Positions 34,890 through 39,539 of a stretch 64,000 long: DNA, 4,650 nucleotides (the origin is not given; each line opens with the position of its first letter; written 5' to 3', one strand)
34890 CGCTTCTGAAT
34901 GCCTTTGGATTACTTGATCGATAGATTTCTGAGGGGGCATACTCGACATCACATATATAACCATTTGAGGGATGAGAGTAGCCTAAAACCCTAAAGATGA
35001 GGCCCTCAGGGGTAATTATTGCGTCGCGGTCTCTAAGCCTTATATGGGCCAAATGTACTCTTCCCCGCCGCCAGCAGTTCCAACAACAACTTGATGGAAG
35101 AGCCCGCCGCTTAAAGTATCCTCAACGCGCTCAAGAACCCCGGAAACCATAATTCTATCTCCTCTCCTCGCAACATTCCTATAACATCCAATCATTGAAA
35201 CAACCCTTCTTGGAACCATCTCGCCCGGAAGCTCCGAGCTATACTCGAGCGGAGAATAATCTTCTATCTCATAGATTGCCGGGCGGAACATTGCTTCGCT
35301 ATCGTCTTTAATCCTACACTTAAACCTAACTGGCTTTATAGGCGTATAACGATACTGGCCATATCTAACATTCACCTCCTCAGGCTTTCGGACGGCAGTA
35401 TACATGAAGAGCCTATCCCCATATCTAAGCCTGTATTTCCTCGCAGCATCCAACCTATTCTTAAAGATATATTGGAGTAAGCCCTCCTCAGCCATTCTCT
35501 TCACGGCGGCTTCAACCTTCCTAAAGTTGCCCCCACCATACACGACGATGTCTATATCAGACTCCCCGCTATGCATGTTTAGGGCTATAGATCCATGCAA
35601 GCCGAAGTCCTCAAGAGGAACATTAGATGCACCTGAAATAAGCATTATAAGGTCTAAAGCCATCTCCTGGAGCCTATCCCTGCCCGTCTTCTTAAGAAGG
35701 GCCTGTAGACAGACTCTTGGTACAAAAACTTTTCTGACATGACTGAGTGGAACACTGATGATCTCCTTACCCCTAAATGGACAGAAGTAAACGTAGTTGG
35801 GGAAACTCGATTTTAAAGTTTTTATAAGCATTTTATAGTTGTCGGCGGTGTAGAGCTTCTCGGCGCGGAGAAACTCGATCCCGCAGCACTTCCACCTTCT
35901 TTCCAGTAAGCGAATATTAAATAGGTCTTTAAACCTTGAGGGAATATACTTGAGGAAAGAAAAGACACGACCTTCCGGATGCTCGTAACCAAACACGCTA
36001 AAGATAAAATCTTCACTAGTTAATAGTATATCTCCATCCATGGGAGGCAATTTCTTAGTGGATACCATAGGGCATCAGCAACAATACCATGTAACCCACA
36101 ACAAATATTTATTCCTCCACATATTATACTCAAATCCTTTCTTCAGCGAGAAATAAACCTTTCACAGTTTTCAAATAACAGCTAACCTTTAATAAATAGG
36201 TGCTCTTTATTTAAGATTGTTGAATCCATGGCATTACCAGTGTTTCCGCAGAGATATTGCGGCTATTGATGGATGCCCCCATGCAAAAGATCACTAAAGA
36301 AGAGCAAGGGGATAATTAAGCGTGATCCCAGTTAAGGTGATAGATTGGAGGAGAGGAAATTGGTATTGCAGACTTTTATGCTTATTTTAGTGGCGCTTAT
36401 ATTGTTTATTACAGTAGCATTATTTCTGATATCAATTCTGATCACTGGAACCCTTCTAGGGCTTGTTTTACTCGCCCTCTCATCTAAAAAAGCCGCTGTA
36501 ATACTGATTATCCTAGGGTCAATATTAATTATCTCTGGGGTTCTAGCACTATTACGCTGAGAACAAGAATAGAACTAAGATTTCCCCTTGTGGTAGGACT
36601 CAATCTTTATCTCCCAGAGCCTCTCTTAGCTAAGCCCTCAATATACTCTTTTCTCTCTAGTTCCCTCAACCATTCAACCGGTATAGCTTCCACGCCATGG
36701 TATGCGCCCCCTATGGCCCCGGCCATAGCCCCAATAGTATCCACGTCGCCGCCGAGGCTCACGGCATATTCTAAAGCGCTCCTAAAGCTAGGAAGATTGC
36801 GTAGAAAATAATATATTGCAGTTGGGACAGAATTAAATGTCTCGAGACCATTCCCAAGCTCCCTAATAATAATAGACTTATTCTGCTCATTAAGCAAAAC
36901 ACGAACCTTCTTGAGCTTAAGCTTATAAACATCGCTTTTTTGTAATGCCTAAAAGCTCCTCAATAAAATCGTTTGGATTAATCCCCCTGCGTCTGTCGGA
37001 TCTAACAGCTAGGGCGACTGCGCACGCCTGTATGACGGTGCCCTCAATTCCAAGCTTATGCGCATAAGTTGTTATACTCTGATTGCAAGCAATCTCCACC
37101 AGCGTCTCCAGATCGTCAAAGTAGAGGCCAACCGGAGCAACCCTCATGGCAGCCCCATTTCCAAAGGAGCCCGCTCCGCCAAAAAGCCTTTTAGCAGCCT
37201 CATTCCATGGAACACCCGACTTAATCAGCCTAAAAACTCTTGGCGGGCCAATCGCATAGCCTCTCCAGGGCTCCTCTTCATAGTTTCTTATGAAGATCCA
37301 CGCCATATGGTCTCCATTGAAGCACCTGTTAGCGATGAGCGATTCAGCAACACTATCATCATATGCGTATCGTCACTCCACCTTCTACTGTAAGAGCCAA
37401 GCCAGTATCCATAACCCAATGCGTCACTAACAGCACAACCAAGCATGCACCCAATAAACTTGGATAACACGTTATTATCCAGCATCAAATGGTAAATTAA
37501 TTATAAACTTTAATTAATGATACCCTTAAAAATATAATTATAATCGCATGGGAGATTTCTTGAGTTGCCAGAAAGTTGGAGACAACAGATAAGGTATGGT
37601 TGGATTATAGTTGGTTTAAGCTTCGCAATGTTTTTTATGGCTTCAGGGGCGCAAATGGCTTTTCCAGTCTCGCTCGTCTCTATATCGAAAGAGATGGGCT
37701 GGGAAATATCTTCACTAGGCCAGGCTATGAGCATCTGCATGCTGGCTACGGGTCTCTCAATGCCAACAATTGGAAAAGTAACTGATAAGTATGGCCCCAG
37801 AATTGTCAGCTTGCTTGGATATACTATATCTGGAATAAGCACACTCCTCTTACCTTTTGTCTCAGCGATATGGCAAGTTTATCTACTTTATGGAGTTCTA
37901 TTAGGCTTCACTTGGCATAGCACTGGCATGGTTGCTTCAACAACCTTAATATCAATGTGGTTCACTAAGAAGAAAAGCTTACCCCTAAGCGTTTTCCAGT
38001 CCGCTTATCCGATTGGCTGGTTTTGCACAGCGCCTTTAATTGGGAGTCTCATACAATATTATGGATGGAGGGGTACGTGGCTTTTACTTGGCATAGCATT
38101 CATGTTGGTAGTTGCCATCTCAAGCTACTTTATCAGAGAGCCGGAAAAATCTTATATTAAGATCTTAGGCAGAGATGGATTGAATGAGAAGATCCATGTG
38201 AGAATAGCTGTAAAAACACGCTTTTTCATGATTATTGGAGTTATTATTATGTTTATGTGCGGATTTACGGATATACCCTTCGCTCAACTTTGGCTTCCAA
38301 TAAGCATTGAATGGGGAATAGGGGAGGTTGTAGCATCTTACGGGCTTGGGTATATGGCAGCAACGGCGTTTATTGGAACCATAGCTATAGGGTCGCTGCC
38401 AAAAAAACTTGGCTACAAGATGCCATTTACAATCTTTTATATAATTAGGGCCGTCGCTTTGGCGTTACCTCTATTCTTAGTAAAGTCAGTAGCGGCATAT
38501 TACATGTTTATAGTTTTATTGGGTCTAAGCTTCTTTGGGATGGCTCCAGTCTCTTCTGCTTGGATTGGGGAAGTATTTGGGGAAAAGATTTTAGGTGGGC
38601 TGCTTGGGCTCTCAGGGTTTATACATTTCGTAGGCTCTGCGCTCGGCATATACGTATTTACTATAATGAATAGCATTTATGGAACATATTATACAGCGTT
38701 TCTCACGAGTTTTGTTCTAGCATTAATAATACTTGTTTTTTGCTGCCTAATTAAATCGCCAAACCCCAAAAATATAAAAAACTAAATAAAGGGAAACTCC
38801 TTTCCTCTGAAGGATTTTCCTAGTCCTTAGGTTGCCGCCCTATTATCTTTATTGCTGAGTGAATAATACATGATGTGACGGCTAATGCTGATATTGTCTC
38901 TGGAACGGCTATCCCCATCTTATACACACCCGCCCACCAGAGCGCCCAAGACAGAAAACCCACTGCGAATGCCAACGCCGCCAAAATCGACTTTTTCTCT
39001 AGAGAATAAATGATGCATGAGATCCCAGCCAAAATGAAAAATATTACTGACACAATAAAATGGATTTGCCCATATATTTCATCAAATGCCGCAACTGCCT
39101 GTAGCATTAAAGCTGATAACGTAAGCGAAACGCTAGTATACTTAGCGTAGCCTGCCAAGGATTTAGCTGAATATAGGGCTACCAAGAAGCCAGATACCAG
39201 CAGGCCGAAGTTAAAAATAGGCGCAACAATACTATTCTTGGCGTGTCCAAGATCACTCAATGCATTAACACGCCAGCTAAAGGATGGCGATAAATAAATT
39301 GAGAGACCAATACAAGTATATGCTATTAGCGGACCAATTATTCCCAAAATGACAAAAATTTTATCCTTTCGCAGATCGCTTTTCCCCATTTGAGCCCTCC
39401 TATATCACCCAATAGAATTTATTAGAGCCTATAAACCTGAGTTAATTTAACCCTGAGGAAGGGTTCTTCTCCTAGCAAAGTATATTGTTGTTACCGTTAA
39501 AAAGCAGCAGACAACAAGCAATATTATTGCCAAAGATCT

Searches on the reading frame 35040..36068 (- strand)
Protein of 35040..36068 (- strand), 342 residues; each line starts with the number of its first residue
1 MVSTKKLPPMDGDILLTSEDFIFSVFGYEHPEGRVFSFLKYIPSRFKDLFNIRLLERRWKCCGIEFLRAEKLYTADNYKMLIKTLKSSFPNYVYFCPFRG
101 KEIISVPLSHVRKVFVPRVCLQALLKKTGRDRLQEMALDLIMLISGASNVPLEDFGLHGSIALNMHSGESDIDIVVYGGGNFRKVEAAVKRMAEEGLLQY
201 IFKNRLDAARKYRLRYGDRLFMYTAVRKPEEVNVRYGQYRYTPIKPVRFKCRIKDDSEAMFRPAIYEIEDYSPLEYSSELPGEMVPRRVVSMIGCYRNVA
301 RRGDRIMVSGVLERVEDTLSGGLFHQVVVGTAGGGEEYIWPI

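Call 34: search_protein_families(library=pfam, proteins=[window:35040-36068:-], max_evalue=0.0001)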
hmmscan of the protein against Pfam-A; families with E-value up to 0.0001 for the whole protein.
window:35040-36068:- (342 aa): 1 family
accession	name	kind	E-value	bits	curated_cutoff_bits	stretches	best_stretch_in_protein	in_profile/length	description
PF01909.29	NTP_transf_2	-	8.4e-05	23.3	21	0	153-209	15-72/93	Nucleotidyltransferase domain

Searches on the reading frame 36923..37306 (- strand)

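Call 34: search_protein_families(library=pfam, proteins=[window:36923-37306:-], max_evalue=0.0001)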
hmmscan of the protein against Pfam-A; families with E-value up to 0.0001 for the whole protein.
window:36923-37306:- (127 aa): 1 family
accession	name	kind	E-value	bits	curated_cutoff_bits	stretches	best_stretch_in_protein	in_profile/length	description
PF03747.19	ADP_ribosyl_GH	-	8.6e-19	68.7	26.2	1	8-105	80-179/287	ADP-ribosylglycohydrolase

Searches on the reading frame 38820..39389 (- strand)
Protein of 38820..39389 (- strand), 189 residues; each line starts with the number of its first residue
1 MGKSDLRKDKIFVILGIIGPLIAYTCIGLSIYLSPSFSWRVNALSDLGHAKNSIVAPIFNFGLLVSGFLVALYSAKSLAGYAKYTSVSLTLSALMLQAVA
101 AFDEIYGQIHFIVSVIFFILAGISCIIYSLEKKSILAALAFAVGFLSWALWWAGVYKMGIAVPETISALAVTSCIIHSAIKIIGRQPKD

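Call 34: search_protein_families(library=pfam, proteins=[window:38820-39389:-], max_evalue=0.0001)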
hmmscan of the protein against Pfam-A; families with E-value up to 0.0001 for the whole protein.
window:38820-39389:- (189 aa): 1 family
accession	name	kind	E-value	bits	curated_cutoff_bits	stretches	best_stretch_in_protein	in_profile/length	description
PF06197.19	DUF998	-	4.9e-15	56.1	30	1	17-176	1-179/184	Protein of unknown function (DUF998)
